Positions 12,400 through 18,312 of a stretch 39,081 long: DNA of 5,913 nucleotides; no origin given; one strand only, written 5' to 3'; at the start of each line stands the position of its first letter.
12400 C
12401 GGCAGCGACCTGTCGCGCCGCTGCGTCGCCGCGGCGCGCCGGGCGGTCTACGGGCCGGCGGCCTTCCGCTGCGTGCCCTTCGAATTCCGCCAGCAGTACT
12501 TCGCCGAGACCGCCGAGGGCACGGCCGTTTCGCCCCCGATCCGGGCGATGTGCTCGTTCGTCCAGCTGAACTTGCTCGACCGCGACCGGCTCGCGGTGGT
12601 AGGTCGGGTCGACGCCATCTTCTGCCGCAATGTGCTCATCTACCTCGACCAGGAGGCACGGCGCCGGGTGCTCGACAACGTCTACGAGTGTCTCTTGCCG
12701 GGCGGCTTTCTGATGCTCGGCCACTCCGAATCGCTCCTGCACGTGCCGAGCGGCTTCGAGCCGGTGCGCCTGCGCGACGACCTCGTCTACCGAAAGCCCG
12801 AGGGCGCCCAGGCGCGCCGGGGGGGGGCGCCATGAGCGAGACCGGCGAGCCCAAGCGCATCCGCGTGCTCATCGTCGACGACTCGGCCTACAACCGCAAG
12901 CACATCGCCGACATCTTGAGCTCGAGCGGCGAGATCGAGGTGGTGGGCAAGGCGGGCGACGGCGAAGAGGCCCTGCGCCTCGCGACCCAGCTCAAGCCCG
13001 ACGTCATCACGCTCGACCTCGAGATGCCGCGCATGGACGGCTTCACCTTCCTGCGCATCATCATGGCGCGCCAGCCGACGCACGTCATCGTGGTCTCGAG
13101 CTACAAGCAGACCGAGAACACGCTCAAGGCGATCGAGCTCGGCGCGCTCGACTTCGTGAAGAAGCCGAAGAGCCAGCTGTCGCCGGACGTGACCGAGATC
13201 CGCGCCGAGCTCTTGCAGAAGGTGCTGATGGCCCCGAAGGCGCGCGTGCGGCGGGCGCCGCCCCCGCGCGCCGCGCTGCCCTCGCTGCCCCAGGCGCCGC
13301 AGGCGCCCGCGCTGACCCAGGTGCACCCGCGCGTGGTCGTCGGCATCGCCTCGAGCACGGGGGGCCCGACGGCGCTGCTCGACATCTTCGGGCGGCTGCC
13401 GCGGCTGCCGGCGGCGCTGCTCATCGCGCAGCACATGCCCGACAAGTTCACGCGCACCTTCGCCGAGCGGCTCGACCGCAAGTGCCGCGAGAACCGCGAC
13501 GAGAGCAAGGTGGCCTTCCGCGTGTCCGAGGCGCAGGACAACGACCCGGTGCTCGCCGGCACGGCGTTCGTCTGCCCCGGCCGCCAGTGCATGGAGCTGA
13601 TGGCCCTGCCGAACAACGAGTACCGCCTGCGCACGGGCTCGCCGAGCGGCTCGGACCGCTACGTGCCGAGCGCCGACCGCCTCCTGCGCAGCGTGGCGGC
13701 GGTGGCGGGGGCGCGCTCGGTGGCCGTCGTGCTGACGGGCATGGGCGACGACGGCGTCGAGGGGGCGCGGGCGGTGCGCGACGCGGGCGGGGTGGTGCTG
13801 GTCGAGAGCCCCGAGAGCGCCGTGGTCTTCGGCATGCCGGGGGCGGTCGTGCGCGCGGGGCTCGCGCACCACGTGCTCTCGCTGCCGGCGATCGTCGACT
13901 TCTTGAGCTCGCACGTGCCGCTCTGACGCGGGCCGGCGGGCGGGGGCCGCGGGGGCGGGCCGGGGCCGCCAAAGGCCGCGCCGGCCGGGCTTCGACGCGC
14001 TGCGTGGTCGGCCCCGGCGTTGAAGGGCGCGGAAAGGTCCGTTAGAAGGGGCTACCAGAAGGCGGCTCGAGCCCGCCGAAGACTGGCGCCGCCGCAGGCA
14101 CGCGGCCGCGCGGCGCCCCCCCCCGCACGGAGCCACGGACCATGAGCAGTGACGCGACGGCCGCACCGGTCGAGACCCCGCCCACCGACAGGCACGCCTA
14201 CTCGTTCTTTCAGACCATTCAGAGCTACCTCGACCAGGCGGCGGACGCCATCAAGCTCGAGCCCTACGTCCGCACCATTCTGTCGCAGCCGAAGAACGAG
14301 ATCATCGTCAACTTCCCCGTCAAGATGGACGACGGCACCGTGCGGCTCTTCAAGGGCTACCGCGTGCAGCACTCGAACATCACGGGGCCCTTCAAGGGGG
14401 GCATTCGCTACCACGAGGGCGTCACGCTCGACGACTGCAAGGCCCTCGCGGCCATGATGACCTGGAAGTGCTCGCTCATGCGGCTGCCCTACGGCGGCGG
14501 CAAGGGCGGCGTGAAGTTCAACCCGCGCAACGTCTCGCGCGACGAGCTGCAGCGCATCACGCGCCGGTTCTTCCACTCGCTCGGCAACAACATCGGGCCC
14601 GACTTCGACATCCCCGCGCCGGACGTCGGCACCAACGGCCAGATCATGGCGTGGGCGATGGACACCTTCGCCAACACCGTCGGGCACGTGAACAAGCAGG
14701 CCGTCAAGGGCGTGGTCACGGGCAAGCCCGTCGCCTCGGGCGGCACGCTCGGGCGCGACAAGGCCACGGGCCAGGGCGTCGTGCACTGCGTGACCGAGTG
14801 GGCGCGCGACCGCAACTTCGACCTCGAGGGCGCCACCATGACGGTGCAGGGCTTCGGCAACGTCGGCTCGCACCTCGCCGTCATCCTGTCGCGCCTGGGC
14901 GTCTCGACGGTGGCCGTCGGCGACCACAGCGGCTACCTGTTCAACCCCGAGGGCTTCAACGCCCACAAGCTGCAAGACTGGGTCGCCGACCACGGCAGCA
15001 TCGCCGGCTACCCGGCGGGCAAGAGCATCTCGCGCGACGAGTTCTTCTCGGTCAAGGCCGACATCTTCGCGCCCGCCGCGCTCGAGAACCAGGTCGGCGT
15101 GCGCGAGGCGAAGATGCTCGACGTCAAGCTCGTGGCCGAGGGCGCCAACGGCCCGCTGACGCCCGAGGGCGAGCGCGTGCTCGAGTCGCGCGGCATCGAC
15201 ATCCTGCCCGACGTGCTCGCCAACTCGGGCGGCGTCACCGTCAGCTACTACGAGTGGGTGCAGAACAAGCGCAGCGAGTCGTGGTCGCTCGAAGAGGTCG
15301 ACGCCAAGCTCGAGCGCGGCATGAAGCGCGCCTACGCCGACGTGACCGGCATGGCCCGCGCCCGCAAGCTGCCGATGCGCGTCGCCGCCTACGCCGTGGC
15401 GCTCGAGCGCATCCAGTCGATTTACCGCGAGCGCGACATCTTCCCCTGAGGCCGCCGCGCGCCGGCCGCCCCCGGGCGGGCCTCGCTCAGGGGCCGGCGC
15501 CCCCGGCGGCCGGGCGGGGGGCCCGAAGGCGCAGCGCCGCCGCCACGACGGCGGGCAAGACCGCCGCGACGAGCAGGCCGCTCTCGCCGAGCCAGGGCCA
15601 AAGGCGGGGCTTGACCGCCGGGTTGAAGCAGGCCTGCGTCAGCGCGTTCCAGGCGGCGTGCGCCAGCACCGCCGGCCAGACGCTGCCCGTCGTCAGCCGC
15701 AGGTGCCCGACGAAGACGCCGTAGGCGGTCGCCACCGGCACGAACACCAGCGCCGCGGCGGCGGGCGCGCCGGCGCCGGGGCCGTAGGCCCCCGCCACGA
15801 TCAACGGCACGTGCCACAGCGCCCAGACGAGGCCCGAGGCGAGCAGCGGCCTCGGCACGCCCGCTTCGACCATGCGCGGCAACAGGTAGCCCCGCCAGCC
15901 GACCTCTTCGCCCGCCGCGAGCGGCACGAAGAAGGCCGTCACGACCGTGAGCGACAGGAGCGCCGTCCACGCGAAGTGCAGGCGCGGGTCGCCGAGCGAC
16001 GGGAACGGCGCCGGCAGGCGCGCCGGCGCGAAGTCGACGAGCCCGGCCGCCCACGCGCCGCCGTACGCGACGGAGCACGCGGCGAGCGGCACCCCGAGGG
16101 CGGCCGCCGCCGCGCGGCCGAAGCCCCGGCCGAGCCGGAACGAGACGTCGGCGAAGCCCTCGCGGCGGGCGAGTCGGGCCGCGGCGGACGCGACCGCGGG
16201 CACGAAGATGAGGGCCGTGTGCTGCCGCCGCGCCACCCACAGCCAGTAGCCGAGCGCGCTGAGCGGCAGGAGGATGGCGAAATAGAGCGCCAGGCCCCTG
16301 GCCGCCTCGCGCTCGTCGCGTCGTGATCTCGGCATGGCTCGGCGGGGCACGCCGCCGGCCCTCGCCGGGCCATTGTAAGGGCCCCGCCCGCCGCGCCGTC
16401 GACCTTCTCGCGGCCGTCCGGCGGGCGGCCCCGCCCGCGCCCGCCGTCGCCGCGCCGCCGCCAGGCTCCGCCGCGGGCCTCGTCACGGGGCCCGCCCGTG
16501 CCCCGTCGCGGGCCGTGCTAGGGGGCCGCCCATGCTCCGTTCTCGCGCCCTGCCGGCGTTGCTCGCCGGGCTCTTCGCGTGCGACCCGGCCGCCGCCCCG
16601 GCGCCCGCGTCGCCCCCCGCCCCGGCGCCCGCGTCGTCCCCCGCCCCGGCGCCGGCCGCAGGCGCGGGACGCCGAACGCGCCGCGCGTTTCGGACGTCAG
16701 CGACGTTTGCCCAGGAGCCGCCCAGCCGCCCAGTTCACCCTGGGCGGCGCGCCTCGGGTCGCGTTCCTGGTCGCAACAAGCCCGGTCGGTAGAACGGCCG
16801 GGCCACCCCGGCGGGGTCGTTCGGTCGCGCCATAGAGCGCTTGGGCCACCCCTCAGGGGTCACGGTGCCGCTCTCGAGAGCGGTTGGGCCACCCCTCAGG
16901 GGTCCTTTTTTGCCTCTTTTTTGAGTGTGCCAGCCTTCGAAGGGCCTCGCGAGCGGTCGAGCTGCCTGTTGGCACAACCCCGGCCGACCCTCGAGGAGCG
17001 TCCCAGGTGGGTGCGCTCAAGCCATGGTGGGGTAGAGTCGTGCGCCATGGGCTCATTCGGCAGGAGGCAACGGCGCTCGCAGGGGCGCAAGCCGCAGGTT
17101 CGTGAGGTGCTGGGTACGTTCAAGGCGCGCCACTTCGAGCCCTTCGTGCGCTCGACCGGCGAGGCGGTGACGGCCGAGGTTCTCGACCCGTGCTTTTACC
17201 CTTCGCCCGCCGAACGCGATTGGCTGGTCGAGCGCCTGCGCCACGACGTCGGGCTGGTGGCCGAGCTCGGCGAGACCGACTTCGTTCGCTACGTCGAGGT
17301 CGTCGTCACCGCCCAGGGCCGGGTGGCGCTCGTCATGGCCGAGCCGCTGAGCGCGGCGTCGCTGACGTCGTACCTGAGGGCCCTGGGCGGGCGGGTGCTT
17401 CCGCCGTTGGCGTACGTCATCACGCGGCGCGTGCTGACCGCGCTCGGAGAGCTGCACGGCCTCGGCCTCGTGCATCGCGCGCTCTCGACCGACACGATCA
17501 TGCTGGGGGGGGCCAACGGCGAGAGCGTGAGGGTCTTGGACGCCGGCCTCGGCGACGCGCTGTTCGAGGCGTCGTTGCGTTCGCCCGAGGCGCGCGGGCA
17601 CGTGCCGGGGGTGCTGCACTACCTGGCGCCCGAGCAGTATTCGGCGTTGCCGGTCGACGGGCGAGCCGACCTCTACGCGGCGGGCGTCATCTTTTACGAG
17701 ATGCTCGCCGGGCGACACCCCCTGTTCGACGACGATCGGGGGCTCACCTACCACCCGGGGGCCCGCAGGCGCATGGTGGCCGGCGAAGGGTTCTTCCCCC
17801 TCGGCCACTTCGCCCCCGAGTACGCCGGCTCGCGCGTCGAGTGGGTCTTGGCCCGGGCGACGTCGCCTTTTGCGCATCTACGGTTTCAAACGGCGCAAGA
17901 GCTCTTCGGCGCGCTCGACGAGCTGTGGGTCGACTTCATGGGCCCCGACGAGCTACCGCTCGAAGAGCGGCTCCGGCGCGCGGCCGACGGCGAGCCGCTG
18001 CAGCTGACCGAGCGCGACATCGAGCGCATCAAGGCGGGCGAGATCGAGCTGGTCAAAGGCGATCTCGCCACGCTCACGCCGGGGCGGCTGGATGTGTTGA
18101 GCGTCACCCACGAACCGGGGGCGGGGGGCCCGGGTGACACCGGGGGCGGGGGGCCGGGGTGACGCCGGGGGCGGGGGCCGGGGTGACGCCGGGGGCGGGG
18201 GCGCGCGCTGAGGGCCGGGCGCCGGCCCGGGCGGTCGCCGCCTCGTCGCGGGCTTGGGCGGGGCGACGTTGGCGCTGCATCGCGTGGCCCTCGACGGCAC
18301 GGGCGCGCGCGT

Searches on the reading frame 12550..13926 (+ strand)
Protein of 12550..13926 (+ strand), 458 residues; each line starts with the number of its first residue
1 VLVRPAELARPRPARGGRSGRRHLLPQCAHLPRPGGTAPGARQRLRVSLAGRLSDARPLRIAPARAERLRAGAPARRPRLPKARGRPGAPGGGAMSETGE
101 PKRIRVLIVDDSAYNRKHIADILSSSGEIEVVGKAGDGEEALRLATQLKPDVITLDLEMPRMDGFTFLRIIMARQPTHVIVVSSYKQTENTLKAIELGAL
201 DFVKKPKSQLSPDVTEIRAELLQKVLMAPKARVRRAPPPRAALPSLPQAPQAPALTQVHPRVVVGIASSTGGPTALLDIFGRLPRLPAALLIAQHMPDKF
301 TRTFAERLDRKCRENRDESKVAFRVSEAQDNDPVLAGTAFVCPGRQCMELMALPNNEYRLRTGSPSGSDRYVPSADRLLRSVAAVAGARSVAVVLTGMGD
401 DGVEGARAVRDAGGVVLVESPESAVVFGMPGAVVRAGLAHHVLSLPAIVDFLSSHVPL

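Call 44: search_protein_families(library=pfam, proteins=[window:12550-13926:+], max_evalue=0.00001)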
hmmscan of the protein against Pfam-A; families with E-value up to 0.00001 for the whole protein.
window:12550-13926:+ (458 aa): 2 families
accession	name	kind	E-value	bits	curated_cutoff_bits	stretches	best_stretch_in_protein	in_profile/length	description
PF01339.22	CheB_methylest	-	1.3e-50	171.9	24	1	264-451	1-173/174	CheB methylesterase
PF00072.30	Response_reg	-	1.7e-24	86.5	30.2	1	106-207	1-101/111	Response regulator receiver domain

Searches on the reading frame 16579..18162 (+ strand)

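Call 44: search_protein_families(library=pfam, proteins=[window:16579-18162:+], max_evalue=0.00001)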
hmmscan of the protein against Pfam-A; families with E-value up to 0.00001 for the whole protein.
window:16579-18162:+ (527 aa): 2 families
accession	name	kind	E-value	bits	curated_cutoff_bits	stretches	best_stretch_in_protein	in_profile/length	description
PF00069.31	Pkinase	-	2.6e-13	50.4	31.7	1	218-387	43-202/263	Protein kinase domain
PF07714.23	PK_Tyr_Ser-Thr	-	8.9e-11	42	23.1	1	220-382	48-205/258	Protein tyrosine and serine/threonine kinase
